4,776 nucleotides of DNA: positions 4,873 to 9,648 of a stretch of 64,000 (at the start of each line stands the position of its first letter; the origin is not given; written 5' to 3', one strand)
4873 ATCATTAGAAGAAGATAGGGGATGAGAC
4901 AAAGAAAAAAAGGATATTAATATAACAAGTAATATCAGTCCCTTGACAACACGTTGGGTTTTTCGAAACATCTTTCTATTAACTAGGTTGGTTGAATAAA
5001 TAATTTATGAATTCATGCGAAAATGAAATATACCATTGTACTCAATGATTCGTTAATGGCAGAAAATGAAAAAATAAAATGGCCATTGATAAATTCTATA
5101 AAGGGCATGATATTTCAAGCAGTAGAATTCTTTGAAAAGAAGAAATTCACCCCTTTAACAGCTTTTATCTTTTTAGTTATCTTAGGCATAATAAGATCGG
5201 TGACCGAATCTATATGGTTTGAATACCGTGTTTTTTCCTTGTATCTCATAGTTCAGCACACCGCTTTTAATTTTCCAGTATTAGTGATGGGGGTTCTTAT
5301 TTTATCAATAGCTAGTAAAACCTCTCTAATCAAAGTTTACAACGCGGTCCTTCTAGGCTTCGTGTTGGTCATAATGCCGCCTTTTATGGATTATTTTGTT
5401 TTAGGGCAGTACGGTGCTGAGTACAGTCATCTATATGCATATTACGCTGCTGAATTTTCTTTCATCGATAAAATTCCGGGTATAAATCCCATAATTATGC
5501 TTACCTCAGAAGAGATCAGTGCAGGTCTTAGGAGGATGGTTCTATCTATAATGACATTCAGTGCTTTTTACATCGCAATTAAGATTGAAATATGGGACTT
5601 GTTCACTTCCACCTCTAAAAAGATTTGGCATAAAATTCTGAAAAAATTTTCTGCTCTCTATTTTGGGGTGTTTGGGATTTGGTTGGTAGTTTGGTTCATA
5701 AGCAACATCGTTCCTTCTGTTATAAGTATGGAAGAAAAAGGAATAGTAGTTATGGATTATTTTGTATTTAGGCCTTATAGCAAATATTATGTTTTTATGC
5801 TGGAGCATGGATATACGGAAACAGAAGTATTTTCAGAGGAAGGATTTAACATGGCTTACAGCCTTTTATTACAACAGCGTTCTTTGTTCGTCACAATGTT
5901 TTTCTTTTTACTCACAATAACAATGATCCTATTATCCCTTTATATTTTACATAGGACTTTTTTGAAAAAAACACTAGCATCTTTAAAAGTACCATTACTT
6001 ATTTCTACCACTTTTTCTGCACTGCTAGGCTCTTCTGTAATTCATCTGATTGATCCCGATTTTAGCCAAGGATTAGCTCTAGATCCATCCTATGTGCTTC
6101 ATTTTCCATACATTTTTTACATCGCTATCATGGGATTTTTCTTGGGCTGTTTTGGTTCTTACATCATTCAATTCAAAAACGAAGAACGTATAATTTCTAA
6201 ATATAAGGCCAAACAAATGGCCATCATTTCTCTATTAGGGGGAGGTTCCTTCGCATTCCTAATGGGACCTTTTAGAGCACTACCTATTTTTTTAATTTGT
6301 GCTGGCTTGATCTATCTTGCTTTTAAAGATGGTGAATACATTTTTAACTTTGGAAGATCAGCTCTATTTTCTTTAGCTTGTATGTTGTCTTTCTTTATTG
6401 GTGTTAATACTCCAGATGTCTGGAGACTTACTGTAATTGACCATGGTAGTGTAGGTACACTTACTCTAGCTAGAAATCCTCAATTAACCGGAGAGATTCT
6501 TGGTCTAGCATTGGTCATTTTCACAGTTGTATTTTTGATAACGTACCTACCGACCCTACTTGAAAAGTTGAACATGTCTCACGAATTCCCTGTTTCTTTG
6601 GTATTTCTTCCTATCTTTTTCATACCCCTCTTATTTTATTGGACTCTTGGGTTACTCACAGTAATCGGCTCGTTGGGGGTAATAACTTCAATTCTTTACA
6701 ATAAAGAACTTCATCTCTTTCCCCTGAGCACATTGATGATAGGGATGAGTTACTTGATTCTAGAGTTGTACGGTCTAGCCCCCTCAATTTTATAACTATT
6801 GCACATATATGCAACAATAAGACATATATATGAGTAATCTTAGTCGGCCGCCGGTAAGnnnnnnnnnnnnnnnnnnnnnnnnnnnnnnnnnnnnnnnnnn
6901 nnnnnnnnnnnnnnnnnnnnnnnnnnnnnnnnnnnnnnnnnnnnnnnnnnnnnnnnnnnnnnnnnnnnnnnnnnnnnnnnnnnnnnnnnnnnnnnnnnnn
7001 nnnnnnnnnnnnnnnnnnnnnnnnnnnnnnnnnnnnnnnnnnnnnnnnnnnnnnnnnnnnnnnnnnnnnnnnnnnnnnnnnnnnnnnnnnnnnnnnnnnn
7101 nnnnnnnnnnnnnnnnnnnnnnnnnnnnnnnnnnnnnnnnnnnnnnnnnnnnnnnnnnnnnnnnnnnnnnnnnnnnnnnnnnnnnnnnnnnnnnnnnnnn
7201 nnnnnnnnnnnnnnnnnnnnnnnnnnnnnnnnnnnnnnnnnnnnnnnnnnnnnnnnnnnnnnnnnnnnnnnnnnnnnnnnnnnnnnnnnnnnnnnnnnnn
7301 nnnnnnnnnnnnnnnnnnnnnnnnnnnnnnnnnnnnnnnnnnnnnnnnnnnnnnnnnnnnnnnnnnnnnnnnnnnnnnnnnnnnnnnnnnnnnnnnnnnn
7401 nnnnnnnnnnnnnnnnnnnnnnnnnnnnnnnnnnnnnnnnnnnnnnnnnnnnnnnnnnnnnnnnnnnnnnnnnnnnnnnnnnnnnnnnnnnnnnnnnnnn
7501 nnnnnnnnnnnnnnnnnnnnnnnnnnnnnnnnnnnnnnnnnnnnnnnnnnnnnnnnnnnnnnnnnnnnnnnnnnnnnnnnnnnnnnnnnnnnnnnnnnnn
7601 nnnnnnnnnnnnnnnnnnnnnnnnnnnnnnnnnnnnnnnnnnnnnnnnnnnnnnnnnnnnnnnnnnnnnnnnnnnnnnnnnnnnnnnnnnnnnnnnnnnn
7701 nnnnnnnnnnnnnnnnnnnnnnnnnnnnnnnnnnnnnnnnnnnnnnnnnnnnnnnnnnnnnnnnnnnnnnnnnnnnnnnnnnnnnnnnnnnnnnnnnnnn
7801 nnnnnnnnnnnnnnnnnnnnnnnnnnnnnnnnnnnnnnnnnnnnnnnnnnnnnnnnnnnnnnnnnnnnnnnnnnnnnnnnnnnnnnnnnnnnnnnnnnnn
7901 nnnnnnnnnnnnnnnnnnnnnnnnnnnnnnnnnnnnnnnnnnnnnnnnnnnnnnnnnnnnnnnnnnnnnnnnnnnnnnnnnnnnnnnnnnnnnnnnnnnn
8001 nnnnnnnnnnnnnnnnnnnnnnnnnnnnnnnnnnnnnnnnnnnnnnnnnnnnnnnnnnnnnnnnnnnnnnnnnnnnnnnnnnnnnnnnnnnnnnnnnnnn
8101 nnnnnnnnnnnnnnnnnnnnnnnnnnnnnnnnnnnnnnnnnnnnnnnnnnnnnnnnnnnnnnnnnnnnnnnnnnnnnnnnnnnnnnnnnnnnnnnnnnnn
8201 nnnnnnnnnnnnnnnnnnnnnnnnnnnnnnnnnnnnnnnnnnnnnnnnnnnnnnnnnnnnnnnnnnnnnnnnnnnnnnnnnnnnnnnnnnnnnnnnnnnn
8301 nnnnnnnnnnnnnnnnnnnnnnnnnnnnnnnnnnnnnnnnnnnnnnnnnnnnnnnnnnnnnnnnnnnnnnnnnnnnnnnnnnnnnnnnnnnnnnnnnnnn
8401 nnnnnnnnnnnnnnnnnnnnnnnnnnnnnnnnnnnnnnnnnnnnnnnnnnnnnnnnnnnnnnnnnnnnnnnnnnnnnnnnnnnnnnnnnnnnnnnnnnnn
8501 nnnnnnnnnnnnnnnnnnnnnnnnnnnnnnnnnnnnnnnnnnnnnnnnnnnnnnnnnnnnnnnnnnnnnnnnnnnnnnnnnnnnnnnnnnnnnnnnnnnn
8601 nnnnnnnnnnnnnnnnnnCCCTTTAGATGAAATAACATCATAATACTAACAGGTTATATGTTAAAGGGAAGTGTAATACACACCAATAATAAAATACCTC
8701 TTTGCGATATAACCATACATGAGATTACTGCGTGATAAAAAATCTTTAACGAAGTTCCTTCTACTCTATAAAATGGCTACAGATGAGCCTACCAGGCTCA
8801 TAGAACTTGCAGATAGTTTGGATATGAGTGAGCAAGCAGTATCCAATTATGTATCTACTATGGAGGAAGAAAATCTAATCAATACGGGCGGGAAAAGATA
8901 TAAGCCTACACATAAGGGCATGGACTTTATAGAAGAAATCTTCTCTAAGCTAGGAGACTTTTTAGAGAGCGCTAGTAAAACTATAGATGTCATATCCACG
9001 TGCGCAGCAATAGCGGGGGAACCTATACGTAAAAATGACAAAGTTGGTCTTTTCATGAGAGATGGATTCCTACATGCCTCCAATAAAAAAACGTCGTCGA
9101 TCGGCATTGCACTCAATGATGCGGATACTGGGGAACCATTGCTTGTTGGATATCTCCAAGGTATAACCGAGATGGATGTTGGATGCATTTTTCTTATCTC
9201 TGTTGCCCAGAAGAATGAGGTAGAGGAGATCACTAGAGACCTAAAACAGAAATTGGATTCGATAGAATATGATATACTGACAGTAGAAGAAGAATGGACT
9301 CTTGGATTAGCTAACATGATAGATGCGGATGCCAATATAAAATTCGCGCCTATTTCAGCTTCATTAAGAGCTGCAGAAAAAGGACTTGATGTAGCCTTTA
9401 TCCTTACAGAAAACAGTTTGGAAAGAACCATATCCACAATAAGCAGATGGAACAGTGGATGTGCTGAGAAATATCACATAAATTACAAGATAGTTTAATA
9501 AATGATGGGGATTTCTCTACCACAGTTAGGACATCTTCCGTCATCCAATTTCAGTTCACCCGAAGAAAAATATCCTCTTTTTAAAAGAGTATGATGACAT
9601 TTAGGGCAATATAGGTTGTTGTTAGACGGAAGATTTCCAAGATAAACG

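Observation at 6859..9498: Pilin-like membrane protein translationally coupled to a HerA/FtsK-type ATPase, followed by an HTH regulator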

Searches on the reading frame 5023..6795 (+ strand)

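Call 3: search_protein_families(library=pfam, proteins=[window:5023-6795:+], max_evalue=0.1)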
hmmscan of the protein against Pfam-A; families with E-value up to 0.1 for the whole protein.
window:5023-6795:+ (590 aa): 1 family
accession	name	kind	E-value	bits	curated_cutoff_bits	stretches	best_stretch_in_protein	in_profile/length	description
PF12472.13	DUF3693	-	0.012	15.7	21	1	195-219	11-38/60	Phage related protein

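Call 4: search_protein_families(library=ncbifam, proteins=[window:5023-6795:+], max_evalue=0.1)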
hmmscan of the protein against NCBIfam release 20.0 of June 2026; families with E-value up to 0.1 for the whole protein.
window:5023-6795:+ (590 aa): 0 families

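Call 6: search_protein_families(library=padloc, proteins=[window:5023-6795:+], max_evalue=0.1)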
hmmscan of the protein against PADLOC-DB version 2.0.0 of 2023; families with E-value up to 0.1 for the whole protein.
window:5023-6795:+ (590 aa): 0 families

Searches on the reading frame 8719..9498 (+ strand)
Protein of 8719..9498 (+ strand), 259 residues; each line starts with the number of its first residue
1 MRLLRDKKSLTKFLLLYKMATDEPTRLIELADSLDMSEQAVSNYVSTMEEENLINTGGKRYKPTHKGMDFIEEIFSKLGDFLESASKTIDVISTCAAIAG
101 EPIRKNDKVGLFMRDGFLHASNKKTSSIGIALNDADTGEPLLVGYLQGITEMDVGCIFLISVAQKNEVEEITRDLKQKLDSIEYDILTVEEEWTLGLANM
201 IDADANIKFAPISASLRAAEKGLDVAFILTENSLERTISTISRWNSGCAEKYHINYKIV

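Call 3: search_protein_families(library=pfam, proteins=[window:8719-9498:+], max_evalue=0.1)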
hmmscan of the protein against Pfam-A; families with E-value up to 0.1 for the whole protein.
window:8719-9498:+ (259 aa): 13 families
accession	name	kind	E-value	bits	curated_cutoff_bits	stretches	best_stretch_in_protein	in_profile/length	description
PF14947.12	HTH_45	-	1.5e-05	25.4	25.5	1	32-74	27-69/77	Winged helix-turn-helix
PF01047.28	MarR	-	5.6e-05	23.4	24.6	1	9-55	2-48/59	MarR family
PF25211.1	DUF7839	-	7.3e-05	23.4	27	1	156-241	6-92/101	Domain of unknown function (DUF7839)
PF25213.1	HVO_A0261_N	-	0.00013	22.3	35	1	20-73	20-73/86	HVO_A0261 N-terminal domain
PF13412.12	HTH_24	-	0.0026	17.7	21.9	1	29-54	22-47/48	Winged helix-turn-helix DNA-binding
PF25212.1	HVO_A0114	-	0.0029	17.8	27.6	1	14-63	26-77/84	HVO_A0114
PF01022.26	HTH_5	-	0.0041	17.4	22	1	14-55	6-46/47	Bacterial regulatory protein, arsR family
PF08279.18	HTH_11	-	0.01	16.1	25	1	20-52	11-43/55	HTH domain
PF24034.1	DUF7343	-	0.018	15.3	27.6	1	29-55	23-49/62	Domain of unknown function (DUF7343)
PF13545.12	HTH_Crp_2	-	0.019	15.4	27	1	29-59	27-57/70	Crp-like helix-turn-helix domain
PF09339.16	HTH_IclR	-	0.025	14.8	22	1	20-54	14-48/52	IclR helix-turn-helix domain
PF12802.13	MarR_2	-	0.032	14.8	27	1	14-54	9-50/61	MarR family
PF21715.3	CggR_N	-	0.04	14.1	30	1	29-74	22-67/71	CggR N-terminal DNA binding domain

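Call 4: search_protein_families(library=ncbifam, proteins=[window:8719-9498:+], max_evalue=0.1)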
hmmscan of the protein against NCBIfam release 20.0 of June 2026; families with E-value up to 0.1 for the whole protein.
window:8719-9498:+ (259 aa): 9 families
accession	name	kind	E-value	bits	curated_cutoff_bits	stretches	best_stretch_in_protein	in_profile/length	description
NF053610.1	Sso10a_fam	subfamily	3.3e-05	23.8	60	1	35-71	28-64/64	Sso10a family chromatin protein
TIGR01884.1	cas_HTH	subfamily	0.008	15.6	60.2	1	25-64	157-196/202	CRISPR-associated CARF protein Csa3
NF040939.2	trans_reg_lrs14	equivalog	0.012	15.6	90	0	11-55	22-67/103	Lrs14 family HTH-type transcriptional regulator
NF041396.1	TranRegLrp_Halo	equivalog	0.012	15.5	190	1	18-56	13-51/149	HTH-type transcriptional regulator Lrp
NF033788.1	HTH_metalloreg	subfamily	0.012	15.3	55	1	15-56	16-57/77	metalloregulator ArsR/SmtB family transcription factor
NF040820.1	trans_reg_LrpA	equivalog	0.013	15.4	250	1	18-71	12-65/141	HTH-type transcriptional regulator LrpA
NF041413.1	ArsR_Rv2640c_fam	equivalog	0.019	15.4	155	0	21-57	55-91/118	Rv2640c family ArsR-like transcriptional regulator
NF053705.1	TransRegGltCGpos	equivalog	0.029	13.6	350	0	19-90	10-83/300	glutamate biosynthesis transcriptional regulator GltC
NF053606.1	Sta1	subfamily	0.047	13.8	80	0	143-183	12-52/100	Sta1 family transcriptional regulator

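Call 6: search_protein_families(library=padloc, proteins=[window:8719-9498:+], max_evalue=0.1)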
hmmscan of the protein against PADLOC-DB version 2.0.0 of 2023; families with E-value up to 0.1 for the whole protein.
window:8719-9498:+ (259 aa): 11 families
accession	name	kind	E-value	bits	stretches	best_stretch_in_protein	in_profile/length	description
PDLC01866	CARF3--CARF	-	6.2e-05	21.1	1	6-60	140-190/207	-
PDLC01852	CARF3--CARF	-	0.00021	19.3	1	13-57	146-190/208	-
PDLC01268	CasR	-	0.00067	17.7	1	26-64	139-177/179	"CAS-I,CAS-II,CAS-III,CAS-IV,CAS-V,CAS-VI; associated_signaling"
PDLC01879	CARF3--CARF_TM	-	0.0011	16.7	1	23-71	169-217/222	-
PDLC03871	LmuC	-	0.0019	16.3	1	33-87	67-125/156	-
PDLC02976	WH_III-A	-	0.0025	16.5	1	14-84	8-77/104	-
PDLC01434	CasR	-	0.0027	15.6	1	14-65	132-184/191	"CAS-I,CAS-II,CAS-III,CAS-IV,CAS-V,CAS-VI; associated_signaling"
PDLC01860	CARF3--CARF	-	0.0041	15.2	1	16-56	149-189/210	-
PDLC01850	CARF3--CARF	-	0.006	14.5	1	8-66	143-203/209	-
PDLC01044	Csa3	-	0.0085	14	1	11-67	137-190/194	Type I-A associated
PDLC01438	Csa3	-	0.041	11.9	1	13-69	154-207/305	"CAS-I,CAS-II,CAS-III,CAS-IV,CAS-V,CAS-VI; associated_signaling"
